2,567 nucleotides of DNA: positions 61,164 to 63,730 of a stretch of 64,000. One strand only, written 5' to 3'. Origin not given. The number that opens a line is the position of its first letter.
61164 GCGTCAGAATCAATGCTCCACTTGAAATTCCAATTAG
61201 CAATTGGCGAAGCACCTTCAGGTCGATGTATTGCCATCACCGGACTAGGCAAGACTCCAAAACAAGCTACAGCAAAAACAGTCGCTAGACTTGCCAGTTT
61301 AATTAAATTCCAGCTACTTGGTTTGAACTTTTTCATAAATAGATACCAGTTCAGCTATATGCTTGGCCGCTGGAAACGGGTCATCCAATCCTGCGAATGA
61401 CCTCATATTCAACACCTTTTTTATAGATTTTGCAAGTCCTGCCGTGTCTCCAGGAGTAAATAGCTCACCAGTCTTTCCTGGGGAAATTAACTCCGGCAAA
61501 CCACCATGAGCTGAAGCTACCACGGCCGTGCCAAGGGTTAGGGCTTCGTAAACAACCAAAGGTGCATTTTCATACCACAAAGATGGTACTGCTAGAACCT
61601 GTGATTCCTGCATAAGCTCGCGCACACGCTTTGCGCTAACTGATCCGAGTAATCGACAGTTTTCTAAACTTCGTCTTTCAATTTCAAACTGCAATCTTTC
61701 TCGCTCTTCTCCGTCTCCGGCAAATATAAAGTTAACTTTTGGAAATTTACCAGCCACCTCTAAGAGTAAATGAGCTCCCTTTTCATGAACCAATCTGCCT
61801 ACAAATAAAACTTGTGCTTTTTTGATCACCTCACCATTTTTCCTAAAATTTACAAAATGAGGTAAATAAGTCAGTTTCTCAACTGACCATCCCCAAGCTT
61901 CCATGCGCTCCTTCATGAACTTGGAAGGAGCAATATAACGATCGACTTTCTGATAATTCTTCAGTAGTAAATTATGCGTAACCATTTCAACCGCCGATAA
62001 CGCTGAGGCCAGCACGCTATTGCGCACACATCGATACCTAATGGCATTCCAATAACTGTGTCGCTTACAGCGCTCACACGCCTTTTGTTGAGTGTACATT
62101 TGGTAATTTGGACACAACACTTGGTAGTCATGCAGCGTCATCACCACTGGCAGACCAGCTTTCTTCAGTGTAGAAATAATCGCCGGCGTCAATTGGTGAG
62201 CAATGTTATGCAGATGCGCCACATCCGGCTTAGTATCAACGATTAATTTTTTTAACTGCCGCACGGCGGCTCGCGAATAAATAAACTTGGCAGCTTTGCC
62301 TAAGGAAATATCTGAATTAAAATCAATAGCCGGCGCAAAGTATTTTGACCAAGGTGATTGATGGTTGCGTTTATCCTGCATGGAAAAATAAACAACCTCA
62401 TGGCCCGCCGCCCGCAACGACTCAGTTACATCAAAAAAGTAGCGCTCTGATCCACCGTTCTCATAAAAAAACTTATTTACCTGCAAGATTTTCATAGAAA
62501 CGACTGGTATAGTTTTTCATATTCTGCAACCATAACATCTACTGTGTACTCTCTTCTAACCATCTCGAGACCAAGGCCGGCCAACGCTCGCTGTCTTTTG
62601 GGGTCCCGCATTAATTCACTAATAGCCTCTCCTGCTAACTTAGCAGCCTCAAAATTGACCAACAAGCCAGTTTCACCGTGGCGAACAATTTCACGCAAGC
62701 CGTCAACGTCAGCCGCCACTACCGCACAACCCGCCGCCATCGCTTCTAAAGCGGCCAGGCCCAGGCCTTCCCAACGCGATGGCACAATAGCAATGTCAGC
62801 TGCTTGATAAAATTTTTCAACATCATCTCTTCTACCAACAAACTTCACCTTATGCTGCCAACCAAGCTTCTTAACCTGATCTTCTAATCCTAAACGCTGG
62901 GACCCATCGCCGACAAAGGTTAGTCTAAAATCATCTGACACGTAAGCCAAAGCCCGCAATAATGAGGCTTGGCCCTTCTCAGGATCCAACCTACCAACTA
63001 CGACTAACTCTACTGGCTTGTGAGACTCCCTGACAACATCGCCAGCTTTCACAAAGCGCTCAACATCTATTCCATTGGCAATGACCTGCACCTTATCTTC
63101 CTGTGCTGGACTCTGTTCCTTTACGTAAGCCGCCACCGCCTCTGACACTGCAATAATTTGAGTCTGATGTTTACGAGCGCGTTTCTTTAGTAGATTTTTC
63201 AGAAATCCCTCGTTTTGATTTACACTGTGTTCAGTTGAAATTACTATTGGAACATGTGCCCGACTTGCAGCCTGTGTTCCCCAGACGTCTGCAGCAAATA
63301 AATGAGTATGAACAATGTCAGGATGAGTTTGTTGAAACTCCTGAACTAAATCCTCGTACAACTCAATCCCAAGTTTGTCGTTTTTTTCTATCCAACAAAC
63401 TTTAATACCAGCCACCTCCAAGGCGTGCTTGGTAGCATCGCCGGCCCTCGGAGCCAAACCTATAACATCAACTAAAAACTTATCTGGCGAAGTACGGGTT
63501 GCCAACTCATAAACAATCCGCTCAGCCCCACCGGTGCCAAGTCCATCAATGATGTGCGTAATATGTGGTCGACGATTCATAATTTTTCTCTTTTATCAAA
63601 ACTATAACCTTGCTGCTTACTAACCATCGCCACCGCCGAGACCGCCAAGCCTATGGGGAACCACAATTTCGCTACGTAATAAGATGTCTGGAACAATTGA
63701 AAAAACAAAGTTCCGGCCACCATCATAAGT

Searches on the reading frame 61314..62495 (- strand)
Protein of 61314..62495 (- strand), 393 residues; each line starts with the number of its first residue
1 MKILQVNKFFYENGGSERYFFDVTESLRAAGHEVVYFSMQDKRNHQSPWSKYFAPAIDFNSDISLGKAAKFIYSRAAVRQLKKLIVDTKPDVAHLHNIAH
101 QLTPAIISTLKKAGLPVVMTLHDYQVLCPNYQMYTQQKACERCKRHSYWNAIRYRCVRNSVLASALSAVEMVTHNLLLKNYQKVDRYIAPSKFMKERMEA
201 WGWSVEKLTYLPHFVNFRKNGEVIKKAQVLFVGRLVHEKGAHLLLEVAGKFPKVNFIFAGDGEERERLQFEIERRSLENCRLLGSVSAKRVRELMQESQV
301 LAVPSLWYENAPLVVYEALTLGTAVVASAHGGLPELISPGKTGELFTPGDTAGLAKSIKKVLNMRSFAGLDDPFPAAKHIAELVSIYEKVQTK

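Call 44: search_protein_families(library=pfam, proteins=[window:61314-62495:-], max_evalue=0.00001)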
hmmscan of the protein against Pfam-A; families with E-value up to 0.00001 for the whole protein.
window:61314-62495:- (393 aa): 5 families
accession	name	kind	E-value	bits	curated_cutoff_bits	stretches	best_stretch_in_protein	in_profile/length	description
PF00534.26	Glycos_transf_1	-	1.1e-36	126.4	26.4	1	217-365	6-159/172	Glycosyl transferases group 1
PF13692.12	Glyco_trans_1_4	-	1.8e-27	96.8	27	1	228-363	3-141/142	Glycosyl transferases group 1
PF13439.12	Glyco_transf_4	-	3.3e-20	73.2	28.5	1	14-216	2-167/170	Glycosyltransferase Family 4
PF13579.12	Glyco_trans_4_4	-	1.7e-14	54.9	29.7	1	14-212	1-156/158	Glycosyl transferase 4-like domain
PF13477.12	Glyco_trans_4_2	-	6.1e-06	26.9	23.4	0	17-124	10-111/139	Glycosyl transferase 4-like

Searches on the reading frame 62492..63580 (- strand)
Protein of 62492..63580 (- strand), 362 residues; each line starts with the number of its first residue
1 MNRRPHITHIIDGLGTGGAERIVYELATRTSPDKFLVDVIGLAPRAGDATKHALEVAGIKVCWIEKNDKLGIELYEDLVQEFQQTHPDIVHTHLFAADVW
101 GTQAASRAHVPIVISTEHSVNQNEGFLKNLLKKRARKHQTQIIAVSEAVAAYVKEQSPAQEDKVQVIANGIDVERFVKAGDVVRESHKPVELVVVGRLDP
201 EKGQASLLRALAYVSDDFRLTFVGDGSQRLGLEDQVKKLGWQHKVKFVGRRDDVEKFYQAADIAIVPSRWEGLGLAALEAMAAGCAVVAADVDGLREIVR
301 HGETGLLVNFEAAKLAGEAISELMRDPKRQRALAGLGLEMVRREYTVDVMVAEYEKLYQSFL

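Call 44: search_protein_families(library=pfam, proteins=[window:62492-63580:-], max_evalue=0.00001)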
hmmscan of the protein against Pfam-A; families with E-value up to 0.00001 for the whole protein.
window:62492-63580:- (362 aa): 6 families
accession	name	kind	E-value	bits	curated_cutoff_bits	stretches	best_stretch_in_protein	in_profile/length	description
PF00534.26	Glycos_transf_1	-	4.5e-41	140.7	26.4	1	186-333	12-165/172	Glycosyl transferases group 1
PF13692.12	Glyco_trans_1_4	-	2e-36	125.8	27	1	192-326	4-142/142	Glycosyl transferases group 1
PF13439.12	Glyco_transf_4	-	6.7e-24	85.2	28.5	1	17-175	2-170/170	Glycosyltransferase Family 4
PF13579.12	Glyco_trans_4_4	-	7.6e-12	46.3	29.7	1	17-170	1-158/158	Glycosyl transferase 4-like domain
PF13524.12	Glyco_trans_1_2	-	1.3e-10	41.9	25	1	207-353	5-141/144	Glycosyl transferase-like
PF20706.3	GT4-conflict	-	2.7e-10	40.2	26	1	145-302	153-323/385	Family 4 Glycosyltransferase in conflict systems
